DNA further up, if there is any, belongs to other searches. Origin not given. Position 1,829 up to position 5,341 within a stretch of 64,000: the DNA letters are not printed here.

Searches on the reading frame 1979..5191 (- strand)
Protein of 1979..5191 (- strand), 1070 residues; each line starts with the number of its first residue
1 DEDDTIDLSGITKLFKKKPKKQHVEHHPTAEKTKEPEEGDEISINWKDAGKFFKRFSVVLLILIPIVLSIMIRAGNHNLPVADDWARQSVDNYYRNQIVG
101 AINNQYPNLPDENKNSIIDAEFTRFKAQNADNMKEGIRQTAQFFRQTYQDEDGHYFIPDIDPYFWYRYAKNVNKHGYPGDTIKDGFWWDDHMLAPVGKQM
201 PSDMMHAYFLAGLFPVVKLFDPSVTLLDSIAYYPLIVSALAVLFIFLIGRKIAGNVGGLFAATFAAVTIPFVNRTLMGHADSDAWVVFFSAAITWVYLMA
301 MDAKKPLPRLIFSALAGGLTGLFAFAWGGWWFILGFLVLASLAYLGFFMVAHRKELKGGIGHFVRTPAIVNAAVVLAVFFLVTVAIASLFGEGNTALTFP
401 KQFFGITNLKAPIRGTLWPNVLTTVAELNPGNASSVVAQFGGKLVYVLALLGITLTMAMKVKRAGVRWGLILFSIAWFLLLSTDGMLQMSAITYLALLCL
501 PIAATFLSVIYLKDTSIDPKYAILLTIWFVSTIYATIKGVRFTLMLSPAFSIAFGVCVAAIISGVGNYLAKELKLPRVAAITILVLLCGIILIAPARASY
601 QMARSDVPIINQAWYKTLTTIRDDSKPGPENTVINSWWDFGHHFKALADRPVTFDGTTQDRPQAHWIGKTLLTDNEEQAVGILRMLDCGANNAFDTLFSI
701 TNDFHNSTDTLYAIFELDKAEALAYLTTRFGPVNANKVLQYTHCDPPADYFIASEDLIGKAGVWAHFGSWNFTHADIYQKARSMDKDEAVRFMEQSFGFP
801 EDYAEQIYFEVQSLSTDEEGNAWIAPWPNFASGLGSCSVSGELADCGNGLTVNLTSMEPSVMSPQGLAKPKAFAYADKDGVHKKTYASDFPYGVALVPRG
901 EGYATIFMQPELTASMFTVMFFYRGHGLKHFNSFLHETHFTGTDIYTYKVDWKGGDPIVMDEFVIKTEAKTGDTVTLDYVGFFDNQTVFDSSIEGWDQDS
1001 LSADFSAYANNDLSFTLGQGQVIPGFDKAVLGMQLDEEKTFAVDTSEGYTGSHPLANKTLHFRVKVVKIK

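Call 35: search_protein_families(library=pfam, proteins=[window:1979-5191:-], max_evalue=0.00001)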
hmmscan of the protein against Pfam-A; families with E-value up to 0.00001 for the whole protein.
window:1979-5191:- (1070 aa): 2 families
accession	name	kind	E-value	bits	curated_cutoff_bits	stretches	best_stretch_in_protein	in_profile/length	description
PF02516.20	STT3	-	8.6e-31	108.3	24.5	1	139-593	11-404/405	Oligosaccharyl transferase STT3, N-terminal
PF00254.34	FKBP_C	-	8e-18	65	21.1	1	967-1066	3-93/94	FKBP-type peptidyl-prolyl cis-trans isomerase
